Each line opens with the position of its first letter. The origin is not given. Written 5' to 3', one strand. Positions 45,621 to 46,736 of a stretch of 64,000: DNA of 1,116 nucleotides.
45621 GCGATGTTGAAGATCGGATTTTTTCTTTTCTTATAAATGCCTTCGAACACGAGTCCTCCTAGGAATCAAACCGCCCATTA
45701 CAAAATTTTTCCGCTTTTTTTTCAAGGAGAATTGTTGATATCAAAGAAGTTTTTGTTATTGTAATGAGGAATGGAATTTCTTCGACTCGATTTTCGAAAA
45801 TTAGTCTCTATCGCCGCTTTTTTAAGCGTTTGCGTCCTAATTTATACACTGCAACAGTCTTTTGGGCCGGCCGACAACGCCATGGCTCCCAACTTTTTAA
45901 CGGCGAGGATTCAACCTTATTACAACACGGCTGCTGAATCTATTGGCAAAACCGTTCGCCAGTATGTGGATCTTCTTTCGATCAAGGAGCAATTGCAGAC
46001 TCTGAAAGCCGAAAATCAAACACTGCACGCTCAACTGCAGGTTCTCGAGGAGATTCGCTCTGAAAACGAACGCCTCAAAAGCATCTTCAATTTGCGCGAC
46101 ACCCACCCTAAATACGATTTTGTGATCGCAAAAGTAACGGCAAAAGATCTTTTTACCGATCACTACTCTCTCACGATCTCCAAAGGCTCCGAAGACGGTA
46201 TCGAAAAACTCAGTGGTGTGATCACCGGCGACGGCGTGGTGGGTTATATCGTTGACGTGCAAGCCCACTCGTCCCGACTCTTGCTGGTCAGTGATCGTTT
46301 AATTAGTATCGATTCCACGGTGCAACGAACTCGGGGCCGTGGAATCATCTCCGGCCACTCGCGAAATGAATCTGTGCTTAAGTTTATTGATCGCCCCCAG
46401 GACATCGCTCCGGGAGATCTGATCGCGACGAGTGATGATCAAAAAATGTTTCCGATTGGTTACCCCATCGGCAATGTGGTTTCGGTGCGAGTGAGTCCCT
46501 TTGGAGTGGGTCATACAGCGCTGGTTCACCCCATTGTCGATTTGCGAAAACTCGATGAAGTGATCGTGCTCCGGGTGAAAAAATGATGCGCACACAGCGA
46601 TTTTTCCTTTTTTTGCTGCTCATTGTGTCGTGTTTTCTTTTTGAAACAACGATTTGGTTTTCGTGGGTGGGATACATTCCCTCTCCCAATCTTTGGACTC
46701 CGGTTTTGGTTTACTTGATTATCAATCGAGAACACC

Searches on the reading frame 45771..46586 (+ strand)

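Call 12: search_protein_families(library=pfam, proteins=[window:45771-46586:+])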
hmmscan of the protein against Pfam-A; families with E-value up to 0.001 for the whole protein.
window:45771-46586:+ (271 aa): 1 family
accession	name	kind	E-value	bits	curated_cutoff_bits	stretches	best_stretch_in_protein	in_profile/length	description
PF04085.20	MreC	-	4.9e-35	120.9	28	1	127-267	6-146/147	Rod shape-determining protein MreC, barrel core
